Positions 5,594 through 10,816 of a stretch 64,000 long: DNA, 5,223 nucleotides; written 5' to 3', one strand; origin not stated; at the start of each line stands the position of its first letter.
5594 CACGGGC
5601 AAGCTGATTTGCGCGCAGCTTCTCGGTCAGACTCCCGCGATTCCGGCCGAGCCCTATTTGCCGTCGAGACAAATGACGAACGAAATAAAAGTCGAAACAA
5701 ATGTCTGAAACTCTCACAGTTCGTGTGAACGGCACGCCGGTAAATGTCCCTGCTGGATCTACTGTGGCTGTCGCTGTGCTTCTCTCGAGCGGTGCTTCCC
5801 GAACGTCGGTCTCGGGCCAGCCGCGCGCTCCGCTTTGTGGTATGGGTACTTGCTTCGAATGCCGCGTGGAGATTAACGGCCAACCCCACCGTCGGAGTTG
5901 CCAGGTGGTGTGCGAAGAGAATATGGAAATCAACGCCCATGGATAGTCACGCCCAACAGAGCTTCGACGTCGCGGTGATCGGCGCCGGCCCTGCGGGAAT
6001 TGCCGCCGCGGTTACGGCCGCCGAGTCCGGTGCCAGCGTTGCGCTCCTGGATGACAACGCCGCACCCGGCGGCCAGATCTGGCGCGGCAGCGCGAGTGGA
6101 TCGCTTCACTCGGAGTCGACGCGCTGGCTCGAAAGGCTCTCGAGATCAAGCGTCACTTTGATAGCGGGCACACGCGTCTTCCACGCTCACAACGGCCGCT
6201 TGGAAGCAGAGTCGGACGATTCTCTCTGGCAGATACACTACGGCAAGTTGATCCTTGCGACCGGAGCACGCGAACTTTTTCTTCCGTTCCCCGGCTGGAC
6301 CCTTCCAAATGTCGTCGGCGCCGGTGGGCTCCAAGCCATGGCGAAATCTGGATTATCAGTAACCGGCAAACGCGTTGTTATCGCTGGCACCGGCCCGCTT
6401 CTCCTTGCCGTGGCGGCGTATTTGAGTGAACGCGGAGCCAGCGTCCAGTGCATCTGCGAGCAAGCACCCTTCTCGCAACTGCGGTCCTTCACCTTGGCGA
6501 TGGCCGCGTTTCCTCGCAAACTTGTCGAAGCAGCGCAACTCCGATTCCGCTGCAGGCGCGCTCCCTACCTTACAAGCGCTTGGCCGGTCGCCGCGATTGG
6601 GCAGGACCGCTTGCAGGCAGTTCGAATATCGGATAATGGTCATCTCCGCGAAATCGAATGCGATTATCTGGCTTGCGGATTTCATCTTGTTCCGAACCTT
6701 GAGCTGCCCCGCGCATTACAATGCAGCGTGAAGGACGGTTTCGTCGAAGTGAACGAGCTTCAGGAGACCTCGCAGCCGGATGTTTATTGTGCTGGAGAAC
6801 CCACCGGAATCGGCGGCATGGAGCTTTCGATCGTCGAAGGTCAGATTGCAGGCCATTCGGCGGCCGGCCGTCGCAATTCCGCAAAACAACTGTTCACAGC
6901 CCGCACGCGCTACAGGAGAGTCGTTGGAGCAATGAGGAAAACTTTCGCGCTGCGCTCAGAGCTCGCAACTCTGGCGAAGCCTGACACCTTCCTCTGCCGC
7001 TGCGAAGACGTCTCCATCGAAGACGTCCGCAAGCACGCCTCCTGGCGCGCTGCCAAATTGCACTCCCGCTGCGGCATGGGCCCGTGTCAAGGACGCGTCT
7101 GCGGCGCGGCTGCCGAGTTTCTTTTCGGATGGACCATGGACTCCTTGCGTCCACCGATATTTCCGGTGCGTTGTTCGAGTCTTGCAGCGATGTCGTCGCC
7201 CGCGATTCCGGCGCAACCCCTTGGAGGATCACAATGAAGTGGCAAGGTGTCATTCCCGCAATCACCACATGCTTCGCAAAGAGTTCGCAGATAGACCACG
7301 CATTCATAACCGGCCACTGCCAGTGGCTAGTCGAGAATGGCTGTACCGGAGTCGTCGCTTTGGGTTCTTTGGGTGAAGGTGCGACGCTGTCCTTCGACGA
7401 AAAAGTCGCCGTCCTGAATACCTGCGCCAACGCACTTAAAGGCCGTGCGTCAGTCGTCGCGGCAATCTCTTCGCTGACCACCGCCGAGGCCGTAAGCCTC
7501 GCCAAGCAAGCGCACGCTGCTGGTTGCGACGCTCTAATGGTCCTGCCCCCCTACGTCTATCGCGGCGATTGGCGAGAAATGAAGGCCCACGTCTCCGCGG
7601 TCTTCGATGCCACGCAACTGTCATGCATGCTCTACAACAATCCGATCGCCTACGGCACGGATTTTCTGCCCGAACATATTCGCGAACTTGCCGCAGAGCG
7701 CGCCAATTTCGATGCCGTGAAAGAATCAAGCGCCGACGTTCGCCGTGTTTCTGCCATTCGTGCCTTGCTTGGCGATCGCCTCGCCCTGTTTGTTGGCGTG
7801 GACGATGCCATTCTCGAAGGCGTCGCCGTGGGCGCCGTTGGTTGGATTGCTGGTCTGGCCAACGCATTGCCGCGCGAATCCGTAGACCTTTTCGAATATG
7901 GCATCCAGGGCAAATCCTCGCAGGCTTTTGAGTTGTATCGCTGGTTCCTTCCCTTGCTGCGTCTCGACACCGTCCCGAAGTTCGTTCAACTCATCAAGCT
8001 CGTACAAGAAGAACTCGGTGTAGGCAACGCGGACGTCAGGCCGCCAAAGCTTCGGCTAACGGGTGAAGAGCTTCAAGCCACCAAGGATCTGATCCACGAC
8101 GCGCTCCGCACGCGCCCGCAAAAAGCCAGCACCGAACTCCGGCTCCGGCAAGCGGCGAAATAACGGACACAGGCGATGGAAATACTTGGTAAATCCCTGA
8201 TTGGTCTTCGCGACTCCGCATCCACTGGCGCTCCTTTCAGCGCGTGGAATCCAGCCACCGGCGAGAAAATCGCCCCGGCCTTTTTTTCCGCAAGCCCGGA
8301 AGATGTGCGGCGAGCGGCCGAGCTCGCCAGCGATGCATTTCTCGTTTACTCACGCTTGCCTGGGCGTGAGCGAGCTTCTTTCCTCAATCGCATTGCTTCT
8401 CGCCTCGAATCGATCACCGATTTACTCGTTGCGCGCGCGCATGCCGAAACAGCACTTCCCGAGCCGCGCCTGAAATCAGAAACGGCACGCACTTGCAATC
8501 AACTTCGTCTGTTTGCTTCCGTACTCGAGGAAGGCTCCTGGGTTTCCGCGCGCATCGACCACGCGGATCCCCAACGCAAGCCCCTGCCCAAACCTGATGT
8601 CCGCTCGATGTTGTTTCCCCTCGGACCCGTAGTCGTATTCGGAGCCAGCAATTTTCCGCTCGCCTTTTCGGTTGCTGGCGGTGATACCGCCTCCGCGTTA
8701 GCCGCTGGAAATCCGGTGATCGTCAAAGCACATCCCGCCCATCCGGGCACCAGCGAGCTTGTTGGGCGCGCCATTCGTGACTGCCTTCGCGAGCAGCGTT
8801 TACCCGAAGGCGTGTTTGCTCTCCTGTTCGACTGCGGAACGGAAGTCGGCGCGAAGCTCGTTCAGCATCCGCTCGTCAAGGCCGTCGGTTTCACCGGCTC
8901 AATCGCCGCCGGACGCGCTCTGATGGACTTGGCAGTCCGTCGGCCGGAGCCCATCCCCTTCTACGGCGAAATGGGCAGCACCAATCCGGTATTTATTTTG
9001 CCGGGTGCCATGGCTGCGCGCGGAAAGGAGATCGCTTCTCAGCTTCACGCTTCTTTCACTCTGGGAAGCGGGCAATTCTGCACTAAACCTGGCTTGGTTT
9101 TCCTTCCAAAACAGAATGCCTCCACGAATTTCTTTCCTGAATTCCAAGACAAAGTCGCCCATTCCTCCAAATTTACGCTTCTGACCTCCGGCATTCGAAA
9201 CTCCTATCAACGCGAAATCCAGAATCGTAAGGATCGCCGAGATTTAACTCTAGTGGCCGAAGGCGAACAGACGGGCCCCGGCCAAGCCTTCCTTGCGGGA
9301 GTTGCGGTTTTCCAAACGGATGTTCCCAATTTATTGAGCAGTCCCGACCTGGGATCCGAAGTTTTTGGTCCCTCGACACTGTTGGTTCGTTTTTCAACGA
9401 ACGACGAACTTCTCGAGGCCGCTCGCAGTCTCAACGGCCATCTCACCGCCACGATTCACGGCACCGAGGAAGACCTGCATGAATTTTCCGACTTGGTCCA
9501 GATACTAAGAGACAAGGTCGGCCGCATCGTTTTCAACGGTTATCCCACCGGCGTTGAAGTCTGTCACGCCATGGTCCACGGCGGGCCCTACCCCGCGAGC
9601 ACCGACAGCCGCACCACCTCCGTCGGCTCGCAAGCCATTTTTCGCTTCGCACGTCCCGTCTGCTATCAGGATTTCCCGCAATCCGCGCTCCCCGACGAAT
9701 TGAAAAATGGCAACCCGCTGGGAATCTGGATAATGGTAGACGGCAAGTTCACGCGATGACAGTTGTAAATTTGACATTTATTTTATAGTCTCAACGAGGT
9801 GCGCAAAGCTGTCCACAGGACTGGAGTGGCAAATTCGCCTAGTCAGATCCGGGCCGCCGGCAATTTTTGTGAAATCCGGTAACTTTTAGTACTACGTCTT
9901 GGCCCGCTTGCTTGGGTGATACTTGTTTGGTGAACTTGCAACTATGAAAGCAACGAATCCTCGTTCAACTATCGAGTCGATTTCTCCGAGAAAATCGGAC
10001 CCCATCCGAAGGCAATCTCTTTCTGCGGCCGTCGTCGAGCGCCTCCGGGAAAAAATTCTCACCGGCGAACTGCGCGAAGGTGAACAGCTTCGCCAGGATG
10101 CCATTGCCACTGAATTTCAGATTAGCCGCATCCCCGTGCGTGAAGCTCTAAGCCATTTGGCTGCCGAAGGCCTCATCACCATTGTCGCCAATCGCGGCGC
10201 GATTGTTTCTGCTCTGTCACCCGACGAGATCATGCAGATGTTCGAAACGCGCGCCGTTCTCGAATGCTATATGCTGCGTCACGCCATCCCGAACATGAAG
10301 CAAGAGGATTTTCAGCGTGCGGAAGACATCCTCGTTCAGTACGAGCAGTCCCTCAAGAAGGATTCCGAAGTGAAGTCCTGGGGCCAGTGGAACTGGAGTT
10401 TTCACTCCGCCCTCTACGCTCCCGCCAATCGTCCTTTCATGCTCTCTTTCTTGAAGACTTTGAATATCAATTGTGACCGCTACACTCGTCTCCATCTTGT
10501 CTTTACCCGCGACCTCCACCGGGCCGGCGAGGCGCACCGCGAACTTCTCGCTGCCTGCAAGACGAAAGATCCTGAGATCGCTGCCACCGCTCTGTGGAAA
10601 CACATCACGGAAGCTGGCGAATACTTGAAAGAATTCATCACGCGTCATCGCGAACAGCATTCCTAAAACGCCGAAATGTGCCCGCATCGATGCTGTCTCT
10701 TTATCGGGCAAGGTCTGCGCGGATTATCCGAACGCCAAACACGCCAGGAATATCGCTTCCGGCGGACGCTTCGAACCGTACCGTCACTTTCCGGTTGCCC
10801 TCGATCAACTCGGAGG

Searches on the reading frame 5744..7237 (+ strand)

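Call 10: search_protein_families(library=pfam, proteins=[window:5744-7237:+])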
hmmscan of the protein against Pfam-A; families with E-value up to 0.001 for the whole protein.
window:5744-7237:+ (497 aa): 12 families
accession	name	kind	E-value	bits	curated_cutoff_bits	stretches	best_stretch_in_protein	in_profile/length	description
PF07992.20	Pyr_redox_2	-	3e-26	93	26.1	1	74-354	1-277/291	Pyridine nucleotide-disulphide oxidoreductase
PF12831.13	FAD_oxidored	-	1.2e-10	41.8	27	1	75-116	1-42/416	FAD dependent oxidoreductase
PF01134.28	GIDA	-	4e-10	39.7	22.1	1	75-107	1-33/391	Glucose inhibited division protein A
PF01266.30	DAO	-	2.4e-08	34.4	27.9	1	75-140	1-71/353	FAD dependent oxidoreductase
PF01946.23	Thi4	-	7.7e-08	32.3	26.2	1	72-116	16-61/235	Thi4 family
PF13450.12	NAD_binding_8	-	1.1e-07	32.5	21.9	1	78-129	1-52/68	NAD(P)-binding Rossmann-like domain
PF03486.20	HI0933_like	-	1.3e-06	28.5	50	1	75-112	2-39/244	HI0933-like protein Rossmann domain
PF00890.30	FAD_binding_2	-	1e-05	25.4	20.4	1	75-112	1-38/414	FAD binding domain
PF01494.25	FAD_binding_3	-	2.8e-05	24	22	0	74-106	2-34/349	FAD binding domain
PF13738.12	Pyr_redox_3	-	8.5e-05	22.4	30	0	78-105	2-30/305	Pyridine nucleotide-disulphide oxidoreductase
PF13241.12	NAD_binding_7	-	8.6e-05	23.5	22.1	0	204-268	3-66/104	Putative NAD(P)-binding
PF01262.27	AlaDh_PNT_C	-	0.00067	19.6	23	1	75-107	30-62/214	Alanine dehydrogenase/PNT, C-terminal domain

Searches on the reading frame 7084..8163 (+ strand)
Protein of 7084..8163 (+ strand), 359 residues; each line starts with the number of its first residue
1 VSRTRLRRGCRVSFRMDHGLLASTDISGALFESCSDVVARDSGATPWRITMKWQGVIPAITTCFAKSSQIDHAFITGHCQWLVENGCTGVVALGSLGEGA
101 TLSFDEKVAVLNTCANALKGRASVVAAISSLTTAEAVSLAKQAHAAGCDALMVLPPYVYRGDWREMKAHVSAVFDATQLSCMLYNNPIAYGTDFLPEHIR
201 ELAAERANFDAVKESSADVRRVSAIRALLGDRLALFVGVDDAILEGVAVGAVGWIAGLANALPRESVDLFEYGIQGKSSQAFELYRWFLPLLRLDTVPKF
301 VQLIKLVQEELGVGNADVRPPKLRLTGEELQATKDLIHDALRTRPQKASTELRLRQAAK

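Call 10: search_protein_families(library=pfam, proteins=[window:7084-8163:+])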
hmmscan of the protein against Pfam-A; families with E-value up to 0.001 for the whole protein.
window:7084-8163:+ (359 aa): 1 family
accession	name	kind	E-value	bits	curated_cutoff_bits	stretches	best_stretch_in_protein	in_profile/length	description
PF00701.28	DHDPS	-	2.8e-55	187.5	22.1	1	53-338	2-287/289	Dihydrodipicolinate synthetase family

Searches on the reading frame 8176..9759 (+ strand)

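Call 10: search_protein_families(library=pfam, proteins=[window:8176-9759:+])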
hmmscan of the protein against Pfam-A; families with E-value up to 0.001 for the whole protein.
window:8176-9759:+ (527 aa): 1 family
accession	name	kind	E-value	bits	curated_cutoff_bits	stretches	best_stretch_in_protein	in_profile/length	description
PF00171.27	Aldedh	-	3.6e-45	154.8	23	1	19-470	7-437/461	Aldehyde dehydrogenase family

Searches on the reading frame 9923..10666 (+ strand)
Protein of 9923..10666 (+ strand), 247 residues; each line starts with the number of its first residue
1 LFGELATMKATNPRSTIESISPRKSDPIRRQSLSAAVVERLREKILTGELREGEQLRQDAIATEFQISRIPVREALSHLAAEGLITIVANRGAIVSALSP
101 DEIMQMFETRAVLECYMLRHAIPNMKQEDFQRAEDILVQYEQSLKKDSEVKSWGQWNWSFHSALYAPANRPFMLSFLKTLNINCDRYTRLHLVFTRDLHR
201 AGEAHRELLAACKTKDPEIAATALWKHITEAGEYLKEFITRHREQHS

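Call 10: search_protein_families(library=pfam, proteins=[window:9923-10666:+])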
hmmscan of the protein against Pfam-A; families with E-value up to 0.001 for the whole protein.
window:9923-10666:+ (247 aa): 2 families
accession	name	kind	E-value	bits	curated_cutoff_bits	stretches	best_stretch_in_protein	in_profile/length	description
PF07729.17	FCD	-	3.2e-24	86.2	24.3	1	105-229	1-124/125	FCD domain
PF00392.27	GntR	-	1.1e-17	63.8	27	1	34-95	2-64/64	Bacterial regulatory proteins, gntR family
